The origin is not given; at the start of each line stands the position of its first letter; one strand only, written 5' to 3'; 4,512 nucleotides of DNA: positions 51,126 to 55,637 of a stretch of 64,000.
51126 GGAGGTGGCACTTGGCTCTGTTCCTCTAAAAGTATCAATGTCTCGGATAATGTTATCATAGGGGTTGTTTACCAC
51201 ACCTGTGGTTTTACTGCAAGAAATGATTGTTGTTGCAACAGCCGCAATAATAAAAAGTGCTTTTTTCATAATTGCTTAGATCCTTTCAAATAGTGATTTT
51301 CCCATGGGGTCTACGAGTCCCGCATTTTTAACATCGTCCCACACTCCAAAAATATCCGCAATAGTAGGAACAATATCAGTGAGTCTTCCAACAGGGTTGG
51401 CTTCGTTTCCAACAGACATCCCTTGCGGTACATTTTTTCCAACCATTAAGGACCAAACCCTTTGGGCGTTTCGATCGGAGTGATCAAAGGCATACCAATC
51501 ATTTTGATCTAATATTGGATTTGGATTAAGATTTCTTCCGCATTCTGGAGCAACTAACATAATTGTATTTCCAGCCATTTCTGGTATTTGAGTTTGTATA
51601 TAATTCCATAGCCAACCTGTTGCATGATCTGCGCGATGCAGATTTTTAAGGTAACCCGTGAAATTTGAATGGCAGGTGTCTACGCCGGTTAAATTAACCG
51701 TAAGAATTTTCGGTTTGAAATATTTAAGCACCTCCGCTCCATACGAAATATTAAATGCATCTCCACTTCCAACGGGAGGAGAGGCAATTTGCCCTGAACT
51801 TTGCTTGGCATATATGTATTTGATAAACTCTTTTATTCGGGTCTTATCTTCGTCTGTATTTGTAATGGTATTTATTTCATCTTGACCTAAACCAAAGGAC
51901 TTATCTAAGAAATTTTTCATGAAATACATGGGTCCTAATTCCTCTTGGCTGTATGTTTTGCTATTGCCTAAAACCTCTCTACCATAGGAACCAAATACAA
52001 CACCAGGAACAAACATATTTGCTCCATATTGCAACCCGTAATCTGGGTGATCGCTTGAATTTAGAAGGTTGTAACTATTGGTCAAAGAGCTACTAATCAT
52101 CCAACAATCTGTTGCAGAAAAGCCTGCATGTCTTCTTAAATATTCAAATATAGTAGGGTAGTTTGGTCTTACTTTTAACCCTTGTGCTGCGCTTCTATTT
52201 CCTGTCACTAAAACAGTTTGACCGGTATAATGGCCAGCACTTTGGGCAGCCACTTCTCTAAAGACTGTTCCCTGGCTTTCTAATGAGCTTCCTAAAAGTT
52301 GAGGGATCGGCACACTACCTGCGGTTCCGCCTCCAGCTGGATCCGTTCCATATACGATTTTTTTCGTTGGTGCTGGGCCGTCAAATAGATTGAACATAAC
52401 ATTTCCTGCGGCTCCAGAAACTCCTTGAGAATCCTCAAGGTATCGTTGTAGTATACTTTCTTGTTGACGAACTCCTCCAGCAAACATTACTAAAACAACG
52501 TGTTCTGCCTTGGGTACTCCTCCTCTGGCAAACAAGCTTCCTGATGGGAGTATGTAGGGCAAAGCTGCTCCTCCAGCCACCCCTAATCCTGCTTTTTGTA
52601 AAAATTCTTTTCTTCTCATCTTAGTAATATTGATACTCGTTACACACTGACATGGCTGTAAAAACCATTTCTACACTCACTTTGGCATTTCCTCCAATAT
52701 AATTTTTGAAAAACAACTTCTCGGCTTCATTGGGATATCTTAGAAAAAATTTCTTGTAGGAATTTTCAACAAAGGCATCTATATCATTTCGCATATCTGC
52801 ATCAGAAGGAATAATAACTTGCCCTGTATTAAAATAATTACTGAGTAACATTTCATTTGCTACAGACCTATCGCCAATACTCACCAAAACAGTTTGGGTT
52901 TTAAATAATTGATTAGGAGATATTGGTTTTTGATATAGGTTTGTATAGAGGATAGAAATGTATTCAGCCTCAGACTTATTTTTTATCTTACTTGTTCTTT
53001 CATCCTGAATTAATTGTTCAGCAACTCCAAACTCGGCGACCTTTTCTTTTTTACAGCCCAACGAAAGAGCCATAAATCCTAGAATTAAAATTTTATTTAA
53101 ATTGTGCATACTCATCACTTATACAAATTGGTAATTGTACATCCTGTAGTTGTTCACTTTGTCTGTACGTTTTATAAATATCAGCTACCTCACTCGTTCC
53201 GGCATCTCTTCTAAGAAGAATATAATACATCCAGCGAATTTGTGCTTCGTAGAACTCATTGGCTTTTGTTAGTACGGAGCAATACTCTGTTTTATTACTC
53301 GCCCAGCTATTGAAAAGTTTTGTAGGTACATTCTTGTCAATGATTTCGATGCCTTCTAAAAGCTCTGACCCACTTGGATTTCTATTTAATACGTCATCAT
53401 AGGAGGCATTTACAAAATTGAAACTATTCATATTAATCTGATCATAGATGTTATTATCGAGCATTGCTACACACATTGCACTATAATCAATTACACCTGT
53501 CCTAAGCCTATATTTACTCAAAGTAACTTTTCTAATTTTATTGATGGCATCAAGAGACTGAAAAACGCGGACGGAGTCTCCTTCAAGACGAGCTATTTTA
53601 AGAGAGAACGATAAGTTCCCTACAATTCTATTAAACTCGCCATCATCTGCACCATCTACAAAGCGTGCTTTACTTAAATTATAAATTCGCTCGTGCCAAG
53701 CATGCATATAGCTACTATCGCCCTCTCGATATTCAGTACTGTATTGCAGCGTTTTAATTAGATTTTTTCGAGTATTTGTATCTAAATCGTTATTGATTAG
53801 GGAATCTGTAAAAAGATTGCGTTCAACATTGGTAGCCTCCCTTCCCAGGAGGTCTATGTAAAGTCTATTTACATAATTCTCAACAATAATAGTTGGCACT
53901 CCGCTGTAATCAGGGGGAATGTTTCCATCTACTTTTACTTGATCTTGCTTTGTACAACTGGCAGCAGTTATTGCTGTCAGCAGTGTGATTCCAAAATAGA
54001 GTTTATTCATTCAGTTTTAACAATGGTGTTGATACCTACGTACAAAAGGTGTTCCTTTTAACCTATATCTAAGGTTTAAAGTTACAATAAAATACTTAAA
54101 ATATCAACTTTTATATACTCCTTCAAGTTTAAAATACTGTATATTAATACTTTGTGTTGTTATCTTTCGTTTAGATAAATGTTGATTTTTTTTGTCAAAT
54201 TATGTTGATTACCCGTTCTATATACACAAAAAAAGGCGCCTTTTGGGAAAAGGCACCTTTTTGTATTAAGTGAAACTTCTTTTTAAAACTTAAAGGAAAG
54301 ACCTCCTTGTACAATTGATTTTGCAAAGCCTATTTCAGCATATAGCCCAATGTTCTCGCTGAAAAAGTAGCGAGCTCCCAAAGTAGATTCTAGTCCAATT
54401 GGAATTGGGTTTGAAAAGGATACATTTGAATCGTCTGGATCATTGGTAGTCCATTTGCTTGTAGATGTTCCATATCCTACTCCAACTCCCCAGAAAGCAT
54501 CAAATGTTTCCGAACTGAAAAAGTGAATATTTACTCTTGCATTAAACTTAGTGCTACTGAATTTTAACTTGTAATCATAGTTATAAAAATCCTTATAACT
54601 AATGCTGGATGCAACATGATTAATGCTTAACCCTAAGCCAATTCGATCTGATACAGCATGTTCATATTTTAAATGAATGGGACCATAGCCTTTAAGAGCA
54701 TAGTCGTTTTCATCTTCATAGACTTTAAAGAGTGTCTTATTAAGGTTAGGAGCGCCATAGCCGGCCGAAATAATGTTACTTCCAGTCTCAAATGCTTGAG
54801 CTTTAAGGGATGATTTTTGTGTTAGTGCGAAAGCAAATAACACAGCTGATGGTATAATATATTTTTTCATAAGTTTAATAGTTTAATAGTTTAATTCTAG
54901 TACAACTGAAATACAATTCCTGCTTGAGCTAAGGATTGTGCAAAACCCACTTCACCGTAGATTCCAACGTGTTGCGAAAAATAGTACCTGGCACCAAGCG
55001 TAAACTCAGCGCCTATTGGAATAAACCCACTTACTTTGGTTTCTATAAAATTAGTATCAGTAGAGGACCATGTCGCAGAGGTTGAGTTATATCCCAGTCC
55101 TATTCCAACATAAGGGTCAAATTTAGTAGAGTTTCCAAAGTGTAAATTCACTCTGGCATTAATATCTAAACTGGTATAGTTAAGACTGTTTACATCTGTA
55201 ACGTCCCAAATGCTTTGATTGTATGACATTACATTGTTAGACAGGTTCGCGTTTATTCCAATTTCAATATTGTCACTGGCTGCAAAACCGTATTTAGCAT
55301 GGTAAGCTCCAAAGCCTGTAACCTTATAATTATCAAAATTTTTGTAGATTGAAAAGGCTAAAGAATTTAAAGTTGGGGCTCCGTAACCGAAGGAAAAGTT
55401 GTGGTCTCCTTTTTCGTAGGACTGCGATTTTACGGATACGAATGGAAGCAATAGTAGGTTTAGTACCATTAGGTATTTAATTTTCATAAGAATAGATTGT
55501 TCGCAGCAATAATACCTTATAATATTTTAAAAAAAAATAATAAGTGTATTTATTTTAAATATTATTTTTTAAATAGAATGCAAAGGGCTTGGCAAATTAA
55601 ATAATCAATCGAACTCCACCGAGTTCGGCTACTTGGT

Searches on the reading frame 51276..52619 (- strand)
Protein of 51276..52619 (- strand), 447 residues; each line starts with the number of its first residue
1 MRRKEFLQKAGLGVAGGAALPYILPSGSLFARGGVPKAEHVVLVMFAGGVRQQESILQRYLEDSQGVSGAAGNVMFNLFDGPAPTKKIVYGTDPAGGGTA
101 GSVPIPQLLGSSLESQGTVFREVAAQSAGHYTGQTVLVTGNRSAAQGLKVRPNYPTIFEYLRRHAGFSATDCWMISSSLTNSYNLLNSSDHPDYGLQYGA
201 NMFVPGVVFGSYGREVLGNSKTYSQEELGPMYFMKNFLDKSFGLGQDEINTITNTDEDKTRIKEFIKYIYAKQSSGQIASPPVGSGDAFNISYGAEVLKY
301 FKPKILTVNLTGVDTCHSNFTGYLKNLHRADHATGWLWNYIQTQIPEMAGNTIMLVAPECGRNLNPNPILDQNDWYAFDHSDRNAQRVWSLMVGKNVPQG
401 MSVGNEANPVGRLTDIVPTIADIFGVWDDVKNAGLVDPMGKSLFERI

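Call 3: search_protein_families(library=pfam, proteins=[window:51276-52619:-], max_evalue=1)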
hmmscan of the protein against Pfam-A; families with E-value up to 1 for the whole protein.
window:51276-52619:- (447 aa): 0 families

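Call 4: search_protein_families(library=ncbifam, proteins=[window:51276-52619:-], max_evalue=1)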
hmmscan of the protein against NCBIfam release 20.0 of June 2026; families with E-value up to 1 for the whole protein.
window:51276-52619:- (447 aa): 0 families

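Call 29: search_solved_structures(query=window:51276-52619:-, max_evalue=10, show_alignments=2)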
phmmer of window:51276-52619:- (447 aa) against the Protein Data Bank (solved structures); distinct sequences matched with E-value up to 10: 0.

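Call 47: search_protein_families(library=pfam, alignment_id=A5, max_evalue=10)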
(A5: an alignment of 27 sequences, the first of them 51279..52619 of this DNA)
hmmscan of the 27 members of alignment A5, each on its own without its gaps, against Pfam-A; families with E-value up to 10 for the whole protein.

A. member 1, window:51279-52619:- (447 aa): 0 families

B. families by the number of members that match (of 27 scanned): 7 families
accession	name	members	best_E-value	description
PF16914.10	TetR_C_12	4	0.013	Bacterial transcriptional repressor C-terminal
PF10518.14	TAT_signal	4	0.027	TAT (twin-arginine translocation) pathway signal sequence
PF00884.28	Sulfatase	3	0.0093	Sulfatase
PF03628.18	PapG_C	2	0.069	PapG chaperone-binding domain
PF01663.27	Phosphodiest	1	0.049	Type I phosphodiesterase / nucleotide pyrophosphatase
PF19605.4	DUF6110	1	0.14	Family of unknown function (DUF6110)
PF06183.18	DinI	1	0.16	DinI-like family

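Call 48: search_solved_structures(query=A5, max_evalue=10, show_alignments=2)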
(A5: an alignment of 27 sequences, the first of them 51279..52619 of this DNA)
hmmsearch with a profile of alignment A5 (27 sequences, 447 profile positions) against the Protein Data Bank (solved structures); distinct sequences matched with E-value up to 10: 2.
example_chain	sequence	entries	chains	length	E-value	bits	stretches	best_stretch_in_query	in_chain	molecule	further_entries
9vj3_A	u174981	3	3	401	0.26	12.9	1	55-100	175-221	Inositol phosphorylceramide synthase catalytic subunit AUR1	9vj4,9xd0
9ivc_A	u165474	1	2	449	0.31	12.7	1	55-100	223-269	Inositol phosphorylceramide synthase catalytic subunit AUR1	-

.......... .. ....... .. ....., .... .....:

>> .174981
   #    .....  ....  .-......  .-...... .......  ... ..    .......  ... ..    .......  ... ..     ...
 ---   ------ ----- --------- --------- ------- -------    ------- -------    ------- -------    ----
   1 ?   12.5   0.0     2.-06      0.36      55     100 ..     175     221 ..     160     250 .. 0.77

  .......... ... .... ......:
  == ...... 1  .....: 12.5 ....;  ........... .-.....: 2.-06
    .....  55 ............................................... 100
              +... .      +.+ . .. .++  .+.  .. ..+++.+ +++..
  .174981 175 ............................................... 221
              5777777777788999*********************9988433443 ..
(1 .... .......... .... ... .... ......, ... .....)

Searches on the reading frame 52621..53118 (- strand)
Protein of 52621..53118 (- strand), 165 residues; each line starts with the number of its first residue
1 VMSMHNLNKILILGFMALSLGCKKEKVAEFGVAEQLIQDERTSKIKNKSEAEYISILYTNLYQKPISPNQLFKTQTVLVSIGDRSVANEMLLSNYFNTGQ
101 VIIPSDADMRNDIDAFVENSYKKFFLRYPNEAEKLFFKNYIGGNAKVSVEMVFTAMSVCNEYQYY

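Call 3: search_protein_families(library=pfam, proteins=[window:52621-53118:-], max_evalue=1)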
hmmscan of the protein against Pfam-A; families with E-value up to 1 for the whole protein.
window:52621-53118:- (165 aa): 1 family
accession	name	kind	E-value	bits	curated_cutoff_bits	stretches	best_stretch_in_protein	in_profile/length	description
PF13946.11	DUF4214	-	0.0003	21.2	23.2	1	114-146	21-53/72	Domain of unknown function (DUF4214)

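Call 4: search_protein_families(library=ncbifam, proteins=[window:52621-53118:-], max_evalue=1)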
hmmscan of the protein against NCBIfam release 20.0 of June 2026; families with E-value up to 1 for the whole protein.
window:52621-53118:- (165 aa): 0 families

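Call 90: search_protein_families(library=pfam, alignment_id=A8, max_evalue=1)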
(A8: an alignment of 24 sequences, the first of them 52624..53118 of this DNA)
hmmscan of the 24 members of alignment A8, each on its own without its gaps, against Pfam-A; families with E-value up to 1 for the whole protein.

A. member 1, window:52624-53118:- (165 aa): 1 family
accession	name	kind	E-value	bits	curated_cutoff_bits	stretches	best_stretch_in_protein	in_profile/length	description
PF13946.11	DUF4214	-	0.0003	21.2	23.2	1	114-146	21-53/72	Domain of unknown function (DUF4214)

B. families by the number of members that match (of 24 scanned): 8 families
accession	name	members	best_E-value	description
PF13946.11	DUF4214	17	4.2e-06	Domain of unknown function (DUF4214)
PF12174.13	RST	4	0.018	RCD1-SRO-TAF4 (RST) plant domain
PF22128.2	Alp7A_like_C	2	0.025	Alp7A C-terminal domain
PF02262.21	Cbl_N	1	0.053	CBL proto-oncogene N-terminal domain 1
PF16584.11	LolA_2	1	0.086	Outer membrane lipoprotein carrier protein LolA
PF01409.25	tRNA-synt_2d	1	0.16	tRNA synthetases class II core domain (F)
PF25505.1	ARM_CPL3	1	0.16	CPL3 ARM repeat domain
PF13356.12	Arm-DNA-bind_3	1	0.25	Arm DNA-binding domain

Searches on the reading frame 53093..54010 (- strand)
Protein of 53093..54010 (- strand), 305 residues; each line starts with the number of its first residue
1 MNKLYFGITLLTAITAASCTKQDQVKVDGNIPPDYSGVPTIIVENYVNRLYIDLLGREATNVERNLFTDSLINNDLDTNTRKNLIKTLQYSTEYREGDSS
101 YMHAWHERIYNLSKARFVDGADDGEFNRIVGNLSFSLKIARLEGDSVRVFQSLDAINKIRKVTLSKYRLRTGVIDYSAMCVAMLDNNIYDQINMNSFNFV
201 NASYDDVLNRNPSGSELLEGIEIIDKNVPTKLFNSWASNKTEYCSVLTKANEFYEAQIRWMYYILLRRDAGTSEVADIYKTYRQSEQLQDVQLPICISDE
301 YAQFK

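Call 15: search_protein_families(library=pfam, proteins=[window:53093-54010:-], max_evalue=0.01)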
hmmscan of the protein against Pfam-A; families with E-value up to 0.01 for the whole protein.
window:53093-54010:- (305 aa): 1 family
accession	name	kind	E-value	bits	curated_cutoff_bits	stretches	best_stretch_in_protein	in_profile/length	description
PF13946.11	DUF4214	-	6.2e-07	29.8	23.2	1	44-94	21-68/72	Domain of unknown function (DUF4214)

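Call 62: search_protein_families(library=pfam, alignment_id=A7, max_evalue=1)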
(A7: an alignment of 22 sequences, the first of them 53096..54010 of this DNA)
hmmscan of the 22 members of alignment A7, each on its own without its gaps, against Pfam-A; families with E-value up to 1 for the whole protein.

A. member 1, window:53096-54010:- (305 aa): 1 family
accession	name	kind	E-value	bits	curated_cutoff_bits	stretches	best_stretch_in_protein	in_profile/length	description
PF13946.11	DUF4214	-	6.2e-07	29.8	23.2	1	44-94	21-68/72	Domain of unknown function (DUF4214)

B. families by the number of members that match (of 22 scanned): 14 families
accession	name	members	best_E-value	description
PF13946.11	DUF4214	16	6.2e-07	Domain of unknown function (DUF4214)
PF00427.26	PBS_linker_poly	9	1e-08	Phycobilisome Linker polypeptide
PF07583.16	PSCyt2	5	0.0082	Protein of unknown function (DUF1549)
PF07587.16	PSD1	2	0.0034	Protein of unknown function (DUF1553)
PF13708.11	DUF4942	1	0.054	Domain of unknown function (DUF4942)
PF10370.14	Rv2993c-like_N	1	0.056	Rv2993c-like, N-terminal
PF06385.17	Baculo_LEF-11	1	0.12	Baculovirus LEF-11 protein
PF22698.1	Semialdhyde_dhC_1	1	0.13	Semialdehyde dehydrogenase, dimerisation domain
PF18495.6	VbhA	1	0.15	Antitoxin VbhA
PF08139.17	LPAM_1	1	0.15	Prokaryotic membrane lipoprotein lipid attachment site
PF11157.13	DUF2937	1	0.18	Protein of unknown function (DUF2937)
PF10752.14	DUF2533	1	0.23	Protein of unknown function (DUF2533)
PF22382.1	EndoS_helical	1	0.23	Endo-beta-N-acetylglucosaminidase, helical bundle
PF08684.15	ocr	1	0.35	DNA mimic ocr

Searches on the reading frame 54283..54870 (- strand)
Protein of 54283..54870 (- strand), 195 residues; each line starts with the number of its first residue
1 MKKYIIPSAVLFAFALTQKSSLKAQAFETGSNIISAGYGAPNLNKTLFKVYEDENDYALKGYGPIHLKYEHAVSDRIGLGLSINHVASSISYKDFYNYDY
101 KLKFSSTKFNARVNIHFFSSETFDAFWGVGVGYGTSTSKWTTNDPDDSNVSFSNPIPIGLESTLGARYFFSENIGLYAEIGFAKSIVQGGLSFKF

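Call 15: search_protein_families(library=pfam, proteins=[window:54283-54870:-], max_evalue=0.01)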
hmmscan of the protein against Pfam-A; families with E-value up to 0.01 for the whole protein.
window:54283-54870:- (195 aa): 2 families
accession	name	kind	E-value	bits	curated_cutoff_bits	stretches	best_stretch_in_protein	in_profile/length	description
PF13505.12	OMP_b-brl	-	3.6e-05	24.4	28.7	1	20-182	15-152/175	Outer membrane protein beta-barrel domain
PF13568.12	OMP_b-brl_2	-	0.00033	21.2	27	1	75-182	11-113/175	Outer membrane protein beta-barrel domain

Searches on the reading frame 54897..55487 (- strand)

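Call 15: search_protein_families(library=pfam, proteins=[window:54897-55487:-], max_evalue=0.01)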
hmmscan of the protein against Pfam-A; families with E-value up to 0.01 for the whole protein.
window:54897-55487:- (196 aa): 1 family
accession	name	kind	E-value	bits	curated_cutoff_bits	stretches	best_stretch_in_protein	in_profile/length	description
PF13505.12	OMP_b-brl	-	4.8e-09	37.1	28.7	1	11-164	3-140/175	Outer membrane protein beta-barrel domain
